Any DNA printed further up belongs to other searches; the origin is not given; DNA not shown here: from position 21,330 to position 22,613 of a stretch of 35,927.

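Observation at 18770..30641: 12-kb co-directional array coupling a BMP-type transporter to a YgeY/YgeW/carbamate-kinase module under a GntR regulator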

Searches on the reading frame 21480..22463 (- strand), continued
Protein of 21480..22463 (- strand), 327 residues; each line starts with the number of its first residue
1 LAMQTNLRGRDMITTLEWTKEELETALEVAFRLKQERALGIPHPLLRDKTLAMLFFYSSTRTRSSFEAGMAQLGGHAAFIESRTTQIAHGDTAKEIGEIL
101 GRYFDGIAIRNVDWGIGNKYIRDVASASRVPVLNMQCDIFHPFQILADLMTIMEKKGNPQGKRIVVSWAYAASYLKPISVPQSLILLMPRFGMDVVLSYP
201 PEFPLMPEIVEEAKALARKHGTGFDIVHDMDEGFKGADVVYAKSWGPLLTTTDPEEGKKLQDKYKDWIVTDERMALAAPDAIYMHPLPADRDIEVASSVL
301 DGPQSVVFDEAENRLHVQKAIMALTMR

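Call 24: search_protein_families(library=ncbifam, proteins=[L009:8973-9923:+, L045:8844-10118:+, L019:6288-8087:+, L058:5069-6457:+, L030:12080-13363:+, L016:14561-16039:+, L035:9685-10662:+, L019:17060-17947:+, L025:16496-19078:+], max_evalue=1e-10)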
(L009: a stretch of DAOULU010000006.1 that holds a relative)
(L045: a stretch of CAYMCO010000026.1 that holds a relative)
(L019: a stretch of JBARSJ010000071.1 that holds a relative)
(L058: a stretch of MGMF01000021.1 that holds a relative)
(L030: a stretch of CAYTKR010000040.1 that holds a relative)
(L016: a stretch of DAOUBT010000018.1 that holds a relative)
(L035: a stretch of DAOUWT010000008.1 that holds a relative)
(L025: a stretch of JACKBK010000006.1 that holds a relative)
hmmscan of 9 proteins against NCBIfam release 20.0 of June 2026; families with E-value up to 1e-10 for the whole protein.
L009:8973-9923:+ (316 aa): 14 families
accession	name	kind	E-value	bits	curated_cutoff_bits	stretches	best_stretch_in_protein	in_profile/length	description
TIGR00670.1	asp_carb_tr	equivalog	1.2e-74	251.2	236.95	1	7-312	1-303/304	aspartate carbamoyltransferase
NF002032.1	PRK00856.1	equivalog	6.8e-68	229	263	1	7-311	1-296/297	aspartate carbamoyltransferase catalytic subunit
NF006046.0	PRK08192.1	equivalog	3.2e-56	191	512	1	1-314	1-319/339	aspartate carbamoyltransferase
NF008853.0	PRK11891.1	equivalog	1.8e-55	188.3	560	1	7-314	89-400/430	aspartate carbamoyltransferase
NF001986.0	PRK00779.1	subfamily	2.3e-47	161.6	306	1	5-313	4-305/307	ornithine carbamoyltransferase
TIGR00658.1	orni_carb_tr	equivalog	4.6e-43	147.5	280.85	1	7-312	1-303/304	ornithine carbamoyltransferase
TIGR04384.1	putr_carbamoyl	exception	3.5e-36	125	500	1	10-311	3-306/330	putrescine carbamoyltransferase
NF003286.0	PRK04284.1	subfamily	9.1e-25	87.5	515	1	3-281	3-280/332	ornithine carbamoyltransferase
NF010387.0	PRK13814.1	equivalog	6.8e-23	81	660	1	43-312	43-303/310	aspartate carbamoyltransferase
NF011380.0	PRK14805.1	equivalog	2.2e-22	79.5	421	1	34-312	27-300/302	ornithine carbamoyltransferase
NF002470.0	PRK01713.1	equivalog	1.8e-16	60.5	545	1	42-288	43-288/334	ornithine carbamoyltransferase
NF009916.0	PRK13376.1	equivalog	2.4e-16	59.3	800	1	2-316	3-337/525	bifunctional aspartate carbamoyltransferase catalytic subunit/aspartate carbamoyltransferase regulatory subunit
NF009213.0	PRK12562.1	subfamily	2.4e-14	53.5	559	1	4-278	4-278/334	ornithine carbamoyltransferase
NF003384.0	PRK04523.1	equivalog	1.5e-13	50.5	288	1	29-312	23-333/336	N-acetylornithine carbamoyltransferase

L045:8844-10118:+ (424 aa): 30 families (the best 25 are shown)
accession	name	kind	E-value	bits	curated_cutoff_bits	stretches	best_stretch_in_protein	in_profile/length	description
NF006050.0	PRK08197.1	equivalog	2.1e-84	283.6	303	1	7-396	9-384/406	threonine synthase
NF004170.0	PRK05638.1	equivalog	7.8e-55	186.2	421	1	8-396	3-358/442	threonine synthase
TIGR00260.1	thrC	equivalog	5.5e-54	183.6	167.1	1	58-396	1-338/340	threonine synthase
NF006205.0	PRK08329.1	equivalog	5.6e-42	144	358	1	8-395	3-345/347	threonine synthase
NF004996.0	PRK06381.1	equivalog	4e-40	137.8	266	1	81-389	14-315/319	threonine synthase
NF005035.0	PRK06450.1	equivalog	8.2e-38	130.1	301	1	99-395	66-336/338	threonine synthase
NF006094.0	PRK08246.1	subfamily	4.4e-30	105.1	331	1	94-372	34-284/310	serine/threonine dehydratase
NF006390.0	PRK08639.1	equivalog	1.2e-28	100.3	421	1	80-392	23-314/418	threonine ammonia-lyase IlvA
TIGR01127.1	ilvA_1Cterm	equivalog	9.2e-28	97.3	378.75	1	83-392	1-285/380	threonine ammonia-lyase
NF006674.0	PRK09224.1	subfamily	4.8e-25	88.2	577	1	83-389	26-310/508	threonine ammonia-lyase IlvA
TIGR01124.1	ilvA_2Cterm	equivalog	8.6e-25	87.3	411.3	1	83-388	18-301/499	threonine ammonia-lyase, biosynthetic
NF005292.0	PRK06815.1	equivalog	7.7e-24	84.3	371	1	80-375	19-292/320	threonine/serine dehydratase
NF009130.0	PRK12483.1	subfamily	7.4e-23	80.9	801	1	83-386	38-319/521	threonine ammonia-lyase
NF005680.0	PRK07476.1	equivalog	8.4e-23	80.8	413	1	80-393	21-310/326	hydroxyectoine utilization dehydratase EutB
NF005600.0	PRK07334.1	equivalog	4.4e-22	78.2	496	1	80-392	26-311/408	threonine ammonia-lyase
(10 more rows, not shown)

L019:6288-8087:+ (599 aa): 10 families
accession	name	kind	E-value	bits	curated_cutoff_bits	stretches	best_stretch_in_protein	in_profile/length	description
TIGR01178.1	ade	equivalog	1.5e-151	505.6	472.5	1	24-593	1-550/552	adenine deaminase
NF007457.0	PRK10027.1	equivalog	7e-109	364.6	768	1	9-595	16-584/588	adenine deaminase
NF051886.1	XaaProDiPepCaul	equivalog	1.8e-17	63.5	500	0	26-91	1-66/398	Xaa-Pro dipeptidase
NF006689.0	PRK09237.1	equivalog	8.3e-14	50.9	371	0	22-93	2-70/383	amidohydrolase/deacetylase family metallohydrolase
NF006056.0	PRK08204.1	subfamily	2.9e-13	49.4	391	0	25-89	5-67/449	hypothetical protein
NF009060.0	PRK12394.1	equivalog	1.2e-12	47.3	442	0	22-89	2-65/381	metallo-dependent hydrolase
NF011990.0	PRK15446.2-6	subfamily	4.2e-12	45.5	233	0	25-87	3-64/390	alpha-D-ribose 1-methylphosphonate 5-triphosphate diphosphatase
NF005557.0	PRK07228.1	equivalog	1.1e-11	44.1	522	0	25-89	3-65/445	5'-deoxyadenosine deaminase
NF004839.0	PRK06189.1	equivalog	4e-11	42.2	631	0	23-90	3-64/451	allantoinase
TIGR03178.1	allantoinase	equivalog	4.7e-11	42.2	357.85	0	24-90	1-61/441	allantoinase AllB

L058:5069-6457:+ (462 aa): 24 families
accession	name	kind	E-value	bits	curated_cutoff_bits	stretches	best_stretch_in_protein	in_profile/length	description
NF006055.0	PRK08203.1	equivalog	1.8e-202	672.9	532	1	2-459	4-451/455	8-oxoguanine deaminase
NF009059.0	PRK12393.1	equivalog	4.3e-111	371.8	543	1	1-459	4-456/460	amidohydrolase family protein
NF005557.0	PRK07228.1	equivalog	6.3e-85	285.5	522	1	3-459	2-438/445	5'-deoxyadenosine deaminase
NF006549.0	PRK09045.1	equivalog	4.7e-76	256.2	540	1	7-458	12-439/444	TRZ/ATZ family hydrolase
NF004701.0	PRK06038.1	equivalog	1.2e-72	245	609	1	1-458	3-426/432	N-ethylammeline chlorohydrolase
NF006252.0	PRK08393.1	equivalog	9.2e-66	222.6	617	1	20-456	16-421/424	N-ethylammeline chlorohydrolase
NF006056.0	PRK08204.1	subfamily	3.7e-60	204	391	1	2-460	3-442/449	hypothetical protein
NF012037.0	PRK15493.1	equivalog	2.5e-59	201.2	779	1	10-448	8-423/435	bifunctional S-methyl-5'-thioadenosine deaminase/S-adenosylhomocysteine deaminase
NF005211.0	PRK06687.1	equivalog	1.1e-57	195.7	703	1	45-437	43-412/419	TRZ/ATZ family protein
NF006681.0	PRK09229.1-2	equivalog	6.1e-53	180.1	362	1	24-443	21-434/451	formimidoylglutamate deiminase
TIGR02967.1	guan_deamin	equivalog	3.3e-47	161.4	375.4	1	27-401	9-364/401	guanine deaminase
NF004995.0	PRK06380.1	subfamily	9.8e-46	156.6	567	1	4-449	3-414/418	metal-dependent hydrolase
NF006679.0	PRK09228.1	subfamily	5.4e-44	150.6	351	1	13-401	20-389/433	guanine deaminase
TIGR02022.1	hutF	equivalog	8.6e-42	143.4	413.05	1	31-443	26-440/455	formimidoylglutamate deiminase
NF005540.0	PRK07203.1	equivalog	1.1e-40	139.7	444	1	4-459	2-439/444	putative aminohydrolase SsnA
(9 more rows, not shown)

L030:12080-13363:+ (427 aa): 0 families

L016:14561-16039:+ (492 aa): 4 families
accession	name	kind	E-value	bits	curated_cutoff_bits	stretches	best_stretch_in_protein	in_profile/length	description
TIGR01139.1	cysK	equivalog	3.7e-26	92.1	350.95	1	81-390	12-294/298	cysteine synthase A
TIGR01136.1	cysKM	subfamily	3.8e-23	82.3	344.15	1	82-390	13-295/299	cysteine synthase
NF007989.0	PRK10717.1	equivalog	1.3e-17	63.9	387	1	91-392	29-316/334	cysteine synthase A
TIGR01137.1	cysta_beta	equivalog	2.6e-13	49.5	510.25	1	81-392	16-309/457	cystathionine beta-synthase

L035:9685-10662:+ (325 aa): 5 families
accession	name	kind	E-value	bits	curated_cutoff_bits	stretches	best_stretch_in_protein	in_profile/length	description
NF047588.1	GlcsyltransPgfSStrep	equivalog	4.7e-79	265.8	500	1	22-321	4-304/308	glycosyltransferase PgfS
NF007986.1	PRK10714.1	equivalog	2.5e-58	197.6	529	1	17-320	4-309/316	undecaprenyl-phosphate 4-deoxy-4-formamido-L-arabinose transferase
TIGR03937.1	PgaC_IcaA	equivalog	1.9e-14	53.4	422.3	1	12-112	38-135/407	poly-beta-1,6-N-acetyl-D-glucosamine synthase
NF047683.1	TeichurnBiosyTuaG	equivalog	5.1e-14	52.5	400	1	18-114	5-98/252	teichuronic acid biosynthesis protein TuaG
NF007482.0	PRK10073.1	equivalog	4e-11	42.5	423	1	18-120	5-103/334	glycosyltransferase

L019:17060-17947:+ (295 aa): 8 families
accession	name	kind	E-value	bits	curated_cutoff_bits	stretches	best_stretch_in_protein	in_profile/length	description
NF043083.1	XdhB_XDHase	equivalog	4.6e-61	206.5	310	1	12-291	7-288/289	xanthine dehydrogenase subunit XdhB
NF041019.1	glyceraldDH_beta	equivalog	3.5e-58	197.1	350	1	10-285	6-279/280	glyceraldehyde dehydrogenase subunit beta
NF007427.0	PRK09971.1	equivalog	4.6e-54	183.6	287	1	12-293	7-290/292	xanthine dehydrogenase FAD-binding subunit XdhB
TIGR02963.1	xanthine_xdhA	equivalog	1.5e-48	165.7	467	1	12-280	195-462/468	xanthine dehydrogenase small subunit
TIGR03195.1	4hydrxCoA_B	equivalog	2.4e-31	109.1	404.55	1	8-119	3-115/321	4-hydroxybenzoyl-CoA reductase subunit beta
TIGR03199.1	pucC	equivalog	2.2e-29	102.6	306.05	1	27-276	14-259/264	xanthine dehydrogenase subunit C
TIGR02969.1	mam_aldehyde_ox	subfamily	5.6e-15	53.9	1912.3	1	12-259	239-498/1330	aldehyde oxidase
TIGR03312.1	Se_sel_red_FAD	hypoth_equivalog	1.2e-13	50.8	241.5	1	12-278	4-242/257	molybdopterin-dependent oxidoreductase FAD-binding subunit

L025:16496-19078:+ (860 aa): 20 families
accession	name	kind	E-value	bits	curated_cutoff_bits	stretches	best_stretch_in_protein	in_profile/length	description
TIGR03311.1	Se_dep_XDH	equivalog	1.7e-280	932.9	830.45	1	2-848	2-841/848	selenium-dependent xanthine dehydrogenase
NF045668.1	pterin_aldehy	equivalog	1.9e-141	473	1100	1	2-853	4-899/905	molybdopterin-dependent aldehyde oxidoreductase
TIGR03196.1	pucD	equivalog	4.5e-138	461.8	783.65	3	173-572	11-404/763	xanthine dehydrogenase subunit D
NF043082.1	XdhA_XDHase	equivalog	1.4e-102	344.2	780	2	165-683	1-545/758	xanthine dehydrogenase subunit XdhA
NF007426.0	PRK09970.1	equivalog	8.8e-100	334.9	916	2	165-683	6-548/761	xanthine dehydrogenase molybdenum-binding subunit XdhA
TIGR03194.1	4hydrxCoA_A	equivalog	7e-89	299.2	994.55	2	170-683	2-529/746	4-hydroxybenzoyl-CoA reductase subunit alpha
TIGR02965.1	xanthine_xdhB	equivalog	4.7e-79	266.4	849.5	1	175-549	11-379/758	xanthine dehydrogenase molybdopterin binding subunit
NF041018.1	glyceraldDH_alpha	equivalog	1.2e-67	229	790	1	169-848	7-735/741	glyceraldehyde dehydrogenase subunit alpha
NF040766.1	CODH_aero_grp5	exception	1.1e-60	205.7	950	2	173-681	13-551/785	aerobic carbon-monoxide dehydrogenase large subunit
TIGR03313.1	Se_sel_red_Mo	hypoth_equivalog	4.2e-54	183.6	1101.9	2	42-304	39-311/951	molybdopterin-dependent oxidoreductase Mo/Fe-S-binding subunit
TIGR02416.1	CO_dehy_Mo_lg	equivalog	9.1e-53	179.5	991.15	1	179-550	7-399/770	aerobic carbon-monoxide dehydrogenase large subunit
NF041671.1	peri_hyde_PaoC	equivalog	1.4e-51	175.8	1180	2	165-685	18-539/735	aldehyde oxidoreductase molybdenum-binding subunit PaoC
TIGR02969.1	mam_aldehyde_ox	subfamily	7.4e-50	169.5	1912.3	2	178-705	589-1118/1330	aldehyde oxidase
NF043084.2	XdhC_XDHase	equivalog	3.4e-34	117.5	217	1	2-146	4-149/151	xanthine dehydrogenase subunit XdhC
TIGR03193.1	4hydroxCoAred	equivalog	9.4e-34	116.5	257.8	1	3-147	4-148/148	4-hydroxybenzoyl-CoA reductase subunit gamma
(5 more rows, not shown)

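Call 25: find_encoding_contigs(protein=P0069, flank=10000, max_places=4)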
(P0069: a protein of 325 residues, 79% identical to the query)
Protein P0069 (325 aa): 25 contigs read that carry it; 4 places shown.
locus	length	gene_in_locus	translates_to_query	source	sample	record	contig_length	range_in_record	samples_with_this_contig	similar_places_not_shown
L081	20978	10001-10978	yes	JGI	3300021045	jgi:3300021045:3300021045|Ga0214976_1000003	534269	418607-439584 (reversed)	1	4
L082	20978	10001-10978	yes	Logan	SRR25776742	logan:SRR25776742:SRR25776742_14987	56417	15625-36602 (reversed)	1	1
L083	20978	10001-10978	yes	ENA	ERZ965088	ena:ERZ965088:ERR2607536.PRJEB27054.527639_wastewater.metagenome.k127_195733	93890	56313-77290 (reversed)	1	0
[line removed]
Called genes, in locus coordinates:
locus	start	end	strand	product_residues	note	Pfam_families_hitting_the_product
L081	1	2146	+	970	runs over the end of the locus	PF00005:ABC_tran (faint), PF02463:SMC_N (faint), PF13175:AAA_15 (faint), PF13191:AAA_16 (faint), PF13304:AAA_21 (faint), PF13481:AAA_25 (faint), PF17760:UvrA_inter, PF17755:UvrA_DNA-bind, +4 more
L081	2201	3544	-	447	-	PF02737:3HCDH_N (faint), PF03721:UDPG_MGDP_dh_N, PF00984:UDPG_MGDP_dh, PF03720:UDPG_MGDP_dh_C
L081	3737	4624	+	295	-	PF00763:THF_DHG_CYH, PF02882:THF_DHG_CYH_C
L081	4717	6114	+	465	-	PF01979:Amidohydro_1, PF07969:Amidohydro_3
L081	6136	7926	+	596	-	PF07969:Amidohydro_3 (faint), PF01979:Amidohydro_1, PF13382:Adenine_deam_C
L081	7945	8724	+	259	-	PF00392:GntR, PF13545:HTH_Crp_2 (faint), PF07702:UTRA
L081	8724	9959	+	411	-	PF01546:Peptidase_M20, PF07687:M20_dimer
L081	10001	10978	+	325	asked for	PF02729:OTCace_N, PF00185:OTCace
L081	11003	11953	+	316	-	PF00696:AA_kinase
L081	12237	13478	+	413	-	PF02608:Bmp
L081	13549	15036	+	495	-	PF00005:ABC_tran, PF13304:AAA_21 (faint), PF00005:ABC_tran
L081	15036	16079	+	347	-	PF02653:BPD_transp_2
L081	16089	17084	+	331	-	PF02653:BPD_transp_2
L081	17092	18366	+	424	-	PF00291:PALP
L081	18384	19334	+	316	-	PF00535:Glycos_transf_2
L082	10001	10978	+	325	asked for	PF02729:OTCace_N, PF00185:OTCace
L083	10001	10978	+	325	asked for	PF02729:OTCace_N, PF00185:OTCace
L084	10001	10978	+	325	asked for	PF02729:OTCace_N, PF00185:OTCace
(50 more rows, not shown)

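Call 34: search_protein_families(library=pfam, proteins=[L043:3673-4563:+, L004:1829-3895:+, L026:728-1309:+, L005:2249-3253:-, L064:146-898:+, L071:12100-14142:+, L016:14561-16039:+, L045:8844-10118:+, L030:12080-13363:+], max_evalue=0.0001)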
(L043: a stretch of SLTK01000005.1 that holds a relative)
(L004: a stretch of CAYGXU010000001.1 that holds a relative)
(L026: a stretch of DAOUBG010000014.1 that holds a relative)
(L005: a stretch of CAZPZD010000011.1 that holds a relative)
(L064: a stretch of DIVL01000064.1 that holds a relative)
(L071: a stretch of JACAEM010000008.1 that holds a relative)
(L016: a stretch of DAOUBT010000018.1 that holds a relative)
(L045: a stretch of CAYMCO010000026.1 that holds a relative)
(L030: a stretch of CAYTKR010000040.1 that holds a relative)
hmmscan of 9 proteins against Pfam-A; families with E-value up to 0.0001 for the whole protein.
L043:3673-4563:+ (296 aa): 2 families
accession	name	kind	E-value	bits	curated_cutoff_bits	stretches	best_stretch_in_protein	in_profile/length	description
PF02882.25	THF_DHG_CYH_C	-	7.3e-69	230.6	27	1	128-292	1-157/160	Tetrahydrofolate dehydrogenase/cyclohydrolase, NAD(P)-binding domain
PF00763.28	THF_DHG_CYH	-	5e-42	143.2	32.8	1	10-125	1-115/115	Tetrahydrofolate dehydrogenase/cyclohydrolase, catalytic domain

L004:1829-3895:+ (688 aa): 5 families
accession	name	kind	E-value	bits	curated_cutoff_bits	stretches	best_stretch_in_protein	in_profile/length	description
PF00069.31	Pkinase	-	1.7e-32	113.3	31.7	1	13-213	1-198/263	Protein kinase domain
PF07714.23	PK_Tyr_Ser-Thr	-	1.6e-21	77.2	23.1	1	15-223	3-216/258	Protein tyrosine and serine/threonine kinase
PF07676.18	PD40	-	7.7e-19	67.6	20.9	1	495-516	9-30/38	WD40-like Beta Propeller Repeat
PF03109.22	ABC1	-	6.8e-06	25.8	22.9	1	52-162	114-218/244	ABC1 atypical kinase-like domain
PF01636.29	APH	-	2.3e-05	24.7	23.2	0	132-162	170-201/239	Phosphotransferase enzyme family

L026:728-1309:+ (193 aa): 0 families

L005:2249-3253:- (334 aa): 1 family
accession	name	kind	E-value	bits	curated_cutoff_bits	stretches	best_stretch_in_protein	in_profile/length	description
PF00246.29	Peptidase_M14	-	7.5e-23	82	21.6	1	108-260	20-193/286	Zinc carboxypeptidase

L064:146-898:+ (250 aa): 1 family
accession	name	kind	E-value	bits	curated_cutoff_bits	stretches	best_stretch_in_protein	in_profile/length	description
PF01476.26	LysM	-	2.6e-05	24.5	20.9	0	103-150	1-43/43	LysM domain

L071:12100-14142:+ (680 aa): 0 families

L016:14561-16039:+ (492 aa): 1 family
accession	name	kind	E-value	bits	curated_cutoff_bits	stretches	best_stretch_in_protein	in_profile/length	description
PF00291.31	PALP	-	4.3e-11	43.1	35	1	102-326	33-256/295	Pyridoxal-phosphate dependent enzyme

L045:8844-10118:+ (424 aa): 1 family
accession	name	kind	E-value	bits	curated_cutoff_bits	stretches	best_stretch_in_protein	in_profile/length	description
PF00291.31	PALP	-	2e-74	251.1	35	1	79-391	4-295/295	Pyridoxal-phosphate dependent enzyme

L030:12080-13363:+ (427 aa): 1 family
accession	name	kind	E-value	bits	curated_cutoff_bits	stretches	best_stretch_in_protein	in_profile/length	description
PF02608.20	Bmp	-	9.3e-38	130.3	24.1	1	69-330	3-267/301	ABC transporter substrate-binding protein PnrA-like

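Call 47: find_encoding_contigs(protein=P0005, flank=10000, max_places=2)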
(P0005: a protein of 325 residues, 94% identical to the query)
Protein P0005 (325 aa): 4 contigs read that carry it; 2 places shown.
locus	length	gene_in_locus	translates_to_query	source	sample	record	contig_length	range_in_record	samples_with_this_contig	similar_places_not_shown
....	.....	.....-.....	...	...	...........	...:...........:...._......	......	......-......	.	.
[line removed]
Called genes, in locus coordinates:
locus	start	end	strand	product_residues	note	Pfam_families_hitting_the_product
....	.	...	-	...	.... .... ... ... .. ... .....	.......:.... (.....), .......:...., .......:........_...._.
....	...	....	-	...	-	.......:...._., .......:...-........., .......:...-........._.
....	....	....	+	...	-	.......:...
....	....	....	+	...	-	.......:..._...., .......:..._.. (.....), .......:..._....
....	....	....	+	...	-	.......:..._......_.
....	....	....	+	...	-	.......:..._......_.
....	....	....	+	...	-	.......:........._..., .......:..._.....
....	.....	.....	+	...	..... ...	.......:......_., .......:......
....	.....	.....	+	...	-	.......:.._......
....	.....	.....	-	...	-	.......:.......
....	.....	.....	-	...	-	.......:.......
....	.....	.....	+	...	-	?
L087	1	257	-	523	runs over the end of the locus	PF01554:MatE (faint), PF03023:MurJ, PF13440:Polysacc_synt_3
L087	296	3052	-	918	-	PF01326:PPDK_N, PF00391:PEP-utilizers, PF02896:PEP-utilizers_C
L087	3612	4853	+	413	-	PF02608:Bmp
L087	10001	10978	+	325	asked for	PF02729:OTCace_N, PF00185:OTCace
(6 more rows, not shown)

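Call 48: find_encoding_contigs(protein=P0009, flank=10000, max_places=2)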
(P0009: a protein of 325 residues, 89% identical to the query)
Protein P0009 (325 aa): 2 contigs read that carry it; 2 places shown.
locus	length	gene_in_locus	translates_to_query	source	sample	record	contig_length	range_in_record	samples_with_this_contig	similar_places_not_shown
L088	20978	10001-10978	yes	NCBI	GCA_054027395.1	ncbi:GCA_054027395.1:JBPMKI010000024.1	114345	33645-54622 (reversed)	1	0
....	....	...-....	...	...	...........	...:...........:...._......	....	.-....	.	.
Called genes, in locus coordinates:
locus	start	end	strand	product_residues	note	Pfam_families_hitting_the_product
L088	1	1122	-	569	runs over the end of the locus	PF01979:Amidohydro_1, PF07969:Amidohydro_3, PF13382:Adenine_deam_C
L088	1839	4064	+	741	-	PF02608:Bmp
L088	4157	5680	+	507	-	PF00005:ABC_tran, PF13304:AAA_21 (faint), PF00005:ABC_tran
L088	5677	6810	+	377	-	PF02653:BPD_transp_2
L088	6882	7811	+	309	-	PF02653:BPD_transp_2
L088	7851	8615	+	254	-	PF00392:GntR, PF13545:HTH_Crp_2 (faint), PF07702:UTRA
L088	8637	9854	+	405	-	PF01546:Peptidase_M20, PF07687:M20_dimer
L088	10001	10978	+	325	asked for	PF02729:OTCace_N, PF00185:OTCace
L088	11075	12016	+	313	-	PF00696:AA_kinase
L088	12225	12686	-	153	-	PF14376:Haem_bd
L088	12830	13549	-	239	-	PF00072:Response_reg, PF00486:Trans_reg_C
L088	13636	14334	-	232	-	-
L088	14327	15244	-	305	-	PF02424:ApbE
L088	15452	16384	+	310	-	PF01545:Cation_efflux, PF16916:ZT_dimer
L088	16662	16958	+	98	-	PF02686:GatC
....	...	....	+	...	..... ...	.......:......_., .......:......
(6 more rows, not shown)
